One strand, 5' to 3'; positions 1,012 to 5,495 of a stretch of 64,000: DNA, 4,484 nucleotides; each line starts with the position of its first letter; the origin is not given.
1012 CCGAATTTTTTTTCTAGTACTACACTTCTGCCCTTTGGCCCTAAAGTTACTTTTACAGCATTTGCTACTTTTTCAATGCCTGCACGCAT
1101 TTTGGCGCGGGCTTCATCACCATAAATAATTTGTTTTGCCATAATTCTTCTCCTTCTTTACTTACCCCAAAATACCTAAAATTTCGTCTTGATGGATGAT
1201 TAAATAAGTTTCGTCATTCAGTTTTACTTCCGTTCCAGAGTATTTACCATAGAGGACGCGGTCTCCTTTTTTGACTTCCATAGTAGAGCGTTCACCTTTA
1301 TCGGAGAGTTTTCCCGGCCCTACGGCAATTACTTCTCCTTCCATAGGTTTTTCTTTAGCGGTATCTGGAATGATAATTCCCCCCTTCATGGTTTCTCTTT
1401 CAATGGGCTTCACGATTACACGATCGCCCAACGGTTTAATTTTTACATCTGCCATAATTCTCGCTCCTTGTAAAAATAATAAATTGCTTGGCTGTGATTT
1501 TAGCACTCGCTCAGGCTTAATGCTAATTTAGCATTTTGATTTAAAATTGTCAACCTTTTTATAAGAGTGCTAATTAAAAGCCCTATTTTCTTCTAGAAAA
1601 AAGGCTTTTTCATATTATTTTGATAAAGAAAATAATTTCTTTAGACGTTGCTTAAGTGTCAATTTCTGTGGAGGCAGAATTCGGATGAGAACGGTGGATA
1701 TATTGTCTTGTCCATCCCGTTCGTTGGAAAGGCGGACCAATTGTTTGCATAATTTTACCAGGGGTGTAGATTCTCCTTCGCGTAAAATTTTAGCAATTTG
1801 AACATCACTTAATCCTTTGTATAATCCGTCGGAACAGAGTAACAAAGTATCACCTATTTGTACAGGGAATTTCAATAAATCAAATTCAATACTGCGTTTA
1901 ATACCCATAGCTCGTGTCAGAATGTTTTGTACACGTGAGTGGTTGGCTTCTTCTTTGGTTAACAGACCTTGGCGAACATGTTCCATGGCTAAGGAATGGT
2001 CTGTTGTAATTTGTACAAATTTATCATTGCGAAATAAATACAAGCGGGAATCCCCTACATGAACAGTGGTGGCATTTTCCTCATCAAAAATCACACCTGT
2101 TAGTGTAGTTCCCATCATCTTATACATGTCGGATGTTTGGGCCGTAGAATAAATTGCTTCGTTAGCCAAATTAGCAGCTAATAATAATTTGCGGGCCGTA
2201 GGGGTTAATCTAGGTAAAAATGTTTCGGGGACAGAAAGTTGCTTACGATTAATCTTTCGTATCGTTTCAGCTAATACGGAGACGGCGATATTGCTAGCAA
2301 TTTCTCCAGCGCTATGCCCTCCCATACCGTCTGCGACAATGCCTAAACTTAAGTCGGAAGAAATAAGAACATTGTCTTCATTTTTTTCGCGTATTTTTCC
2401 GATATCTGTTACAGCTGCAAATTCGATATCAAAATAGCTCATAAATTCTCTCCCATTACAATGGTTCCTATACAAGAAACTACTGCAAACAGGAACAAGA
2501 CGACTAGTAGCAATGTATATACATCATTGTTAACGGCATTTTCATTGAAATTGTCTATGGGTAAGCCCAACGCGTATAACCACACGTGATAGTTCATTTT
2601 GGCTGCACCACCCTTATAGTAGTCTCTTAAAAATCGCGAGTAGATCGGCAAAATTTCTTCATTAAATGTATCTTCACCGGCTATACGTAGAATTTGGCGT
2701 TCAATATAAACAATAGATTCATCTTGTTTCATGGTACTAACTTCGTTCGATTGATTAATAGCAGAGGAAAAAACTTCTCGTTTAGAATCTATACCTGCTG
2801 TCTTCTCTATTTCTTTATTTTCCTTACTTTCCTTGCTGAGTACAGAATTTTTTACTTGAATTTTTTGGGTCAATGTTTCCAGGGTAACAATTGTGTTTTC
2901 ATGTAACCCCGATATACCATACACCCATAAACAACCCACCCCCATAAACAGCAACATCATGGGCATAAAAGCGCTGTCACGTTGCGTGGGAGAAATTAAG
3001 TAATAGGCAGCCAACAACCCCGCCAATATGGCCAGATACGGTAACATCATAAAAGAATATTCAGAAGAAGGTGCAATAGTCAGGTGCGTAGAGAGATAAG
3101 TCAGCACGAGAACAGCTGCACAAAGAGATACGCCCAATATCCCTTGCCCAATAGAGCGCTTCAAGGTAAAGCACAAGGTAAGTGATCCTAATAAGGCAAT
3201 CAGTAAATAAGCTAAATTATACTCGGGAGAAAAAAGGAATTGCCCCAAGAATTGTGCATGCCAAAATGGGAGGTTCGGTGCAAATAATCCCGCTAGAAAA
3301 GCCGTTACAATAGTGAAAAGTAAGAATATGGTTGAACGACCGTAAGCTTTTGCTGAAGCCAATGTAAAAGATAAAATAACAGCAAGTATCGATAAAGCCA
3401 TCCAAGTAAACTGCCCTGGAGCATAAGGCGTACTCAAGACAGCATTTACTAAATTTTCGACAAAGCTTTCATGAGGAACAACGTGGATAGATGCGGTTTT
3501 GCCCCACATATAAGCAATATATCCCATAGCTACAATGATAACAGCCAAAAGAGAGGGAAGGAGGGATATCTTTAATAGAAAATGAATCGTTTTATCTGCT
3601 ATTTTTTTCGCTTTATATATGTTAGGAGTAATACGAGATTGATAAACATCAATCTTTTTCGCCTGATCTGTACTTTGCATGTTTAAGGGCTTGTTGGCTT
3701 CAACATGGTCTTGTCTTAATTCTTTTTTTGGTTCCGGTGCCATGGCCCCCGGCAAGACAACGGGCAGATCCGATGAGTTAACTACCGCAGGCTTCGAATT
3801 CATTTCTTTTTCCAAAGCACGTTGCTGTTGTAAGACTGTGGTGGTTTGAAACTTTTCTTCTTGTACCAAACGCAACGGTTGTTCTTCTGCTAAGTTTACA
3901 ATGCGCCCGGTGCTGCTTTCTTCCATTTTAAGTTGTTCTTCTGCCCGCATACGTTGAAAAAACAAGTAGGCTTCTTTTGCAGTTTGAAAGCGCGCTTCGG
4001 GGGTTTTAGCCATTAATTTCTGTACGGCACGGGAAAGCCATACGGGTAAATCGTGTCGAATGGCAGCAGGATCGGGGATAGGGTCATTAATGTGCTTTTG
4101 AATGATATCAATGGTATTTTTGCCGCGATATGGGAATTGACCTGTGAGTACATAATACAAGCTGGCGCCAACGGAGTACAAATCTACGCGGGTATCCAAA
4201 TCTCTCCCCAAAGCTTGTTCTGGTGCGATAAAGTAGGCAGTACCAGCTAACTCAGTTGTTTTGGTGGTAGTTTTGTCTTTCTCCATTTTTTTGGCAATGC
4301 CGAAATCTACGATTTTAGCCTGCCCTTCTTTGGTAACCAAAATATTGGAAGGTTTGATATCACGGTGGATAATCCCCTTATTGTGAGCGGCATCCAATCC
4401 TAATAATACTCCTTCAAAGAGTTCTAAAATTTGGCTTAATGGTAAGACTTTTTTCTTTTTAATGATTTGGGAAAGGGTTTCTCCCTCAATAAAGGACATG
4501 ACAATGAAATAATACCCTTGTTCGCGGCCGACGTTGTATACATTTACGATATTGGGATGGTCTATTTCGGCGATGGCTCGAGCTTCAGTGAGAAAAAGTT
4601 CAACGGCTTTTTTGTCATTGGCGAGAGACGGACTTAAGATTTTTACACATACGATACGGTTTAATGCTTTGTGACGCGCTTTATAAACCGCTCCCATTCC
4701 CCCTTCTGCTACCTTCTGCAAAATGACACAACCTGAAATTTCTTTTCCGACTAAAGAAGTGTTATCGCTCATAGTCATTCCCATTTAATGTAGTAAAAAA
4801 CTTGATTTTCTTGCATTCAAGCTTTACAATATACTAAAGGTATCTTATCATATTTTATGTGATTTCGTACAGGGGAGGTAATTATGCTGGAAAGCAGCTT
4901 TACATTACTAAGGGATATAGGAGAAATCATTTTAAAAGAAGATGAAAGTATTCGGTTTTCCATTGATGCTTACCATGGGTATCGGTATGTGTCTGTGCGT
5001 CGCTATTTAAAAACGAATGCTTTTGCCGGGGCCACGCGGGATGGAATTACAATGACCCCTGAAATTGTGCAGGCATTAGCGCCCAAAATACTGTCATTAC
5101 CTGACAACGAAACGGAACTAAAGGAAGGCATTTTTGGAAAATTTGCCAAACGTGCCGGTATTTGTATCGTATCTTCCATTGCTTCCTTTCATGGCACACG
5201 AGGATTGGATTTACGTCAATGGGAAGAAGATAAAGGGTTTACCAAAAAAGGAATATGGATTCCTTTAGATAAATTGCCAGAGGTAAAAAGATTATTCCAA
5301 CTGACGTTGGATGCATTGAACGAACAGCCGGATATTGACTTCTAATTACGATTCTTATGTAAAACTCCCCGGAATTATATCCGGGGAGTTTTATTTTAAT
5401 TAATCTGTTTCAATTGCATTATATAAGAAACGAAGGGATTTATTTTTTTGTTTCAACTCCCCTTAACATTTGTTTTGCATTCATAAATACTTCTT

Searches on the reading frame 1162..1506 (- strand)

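Call 33: search_protein_families(library=pfam, proteins=[window:1162-1506:-], max_evalue=0.01)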
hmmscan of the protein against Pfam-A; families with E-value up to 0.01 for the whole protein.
window:1162-1506:- (114 aa): 2 families
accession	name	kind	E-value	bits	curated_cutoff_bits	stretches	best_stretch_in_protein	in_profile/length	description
PF00166.26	Cpn10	-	9.7e-35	118.9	21.1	1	22-112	1-92/93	Chaperonin 10 Kd subunit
PF01176.25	eIF-1a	-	0.0083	16.2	30.2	0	21-45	39-62/64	Translation initiation factor 1A / IF-1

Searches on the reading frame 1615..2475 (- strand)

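Call 33: search_protein_families(library=pfam, proteins=[window:1615-2475:-], max_evalue=0.01)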
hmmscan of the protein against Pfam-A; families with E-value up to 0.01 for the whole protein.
window:1615-2475:- (286 aa): 3 families
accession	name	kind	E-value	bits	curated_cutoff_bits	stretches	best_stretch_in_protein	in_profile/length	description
PF13672.11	PP2C_2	-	5e-16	59.3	24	1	30-263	10-208/209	Protein phosphatase 2C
PF00481.26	PP2C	-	2.7e-10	40.8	20.3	1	43-259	35-255/255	Protein phosphatase 2C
PF07228.17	SpoIIE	-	1.1e-07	32.4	25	1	187-266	102-191/192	Stage II sporulation protein E (SpoIIE)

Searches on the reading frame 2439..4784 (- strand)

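Call 33: search_protein_families(library=pfam, proteins=[window:2439-4784:-], max_evalue=0.01)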
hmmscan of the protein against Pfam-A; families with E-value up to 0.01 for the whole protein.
window:2439-4784:- (781 aa): 6 families
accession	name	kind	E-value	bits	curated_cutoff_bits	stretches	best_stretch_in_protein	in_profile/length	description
PF00069.31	Pkinase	-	7.4e-53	180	31.7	1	22-266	4-252/263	Protein kinase domain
PF07714.23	PK_Tyr_Ser-Thr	-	7.2e-35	121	23.1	1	22-265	4-248/258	Protein tyrosine and serine/threonine kinase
PF03109.22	ABC1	-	1.4e-08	34.6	22.9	1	93-171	144-221/244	ABC1 atypical kinase-like domain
PF17667.7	Pkinase_fungal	-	1.5e-08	34.2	24.1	1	117-213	286-383/387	Fungal protein kinase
PF01636.29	APH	-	2.4e-06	27.9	23.2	1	122-164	154-197/239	Phosphotransferase enzyme family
PF01163.29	RIO1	-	0.0039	17.3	22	1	93-168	82-155/187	RIO domain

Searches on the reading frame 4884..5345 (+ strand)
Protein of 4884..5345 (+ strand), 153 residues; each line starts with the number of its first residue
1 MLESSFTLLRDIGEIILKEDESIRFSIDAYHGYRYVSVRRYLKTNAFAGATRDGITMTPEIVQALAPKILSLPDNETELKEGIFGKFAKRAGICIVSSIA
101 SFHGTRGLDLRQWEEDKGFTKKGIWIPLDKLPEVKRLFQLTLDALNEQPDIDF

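Call 33: search_protein_families(library=pfam, proteins=[window:4884-5345:+], max_evalue=0.01)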
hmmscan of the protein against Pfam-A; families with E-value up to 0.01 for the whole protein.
window:4884-5345:+ (153 aa): 1 family
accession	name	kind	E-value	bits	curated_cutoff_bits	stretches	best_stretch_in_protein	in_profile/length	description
PF02229.22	PC4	-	1.6e-08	34.3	25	1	98-135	10-50/52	Transcriptional Coactivator p15 (PC4)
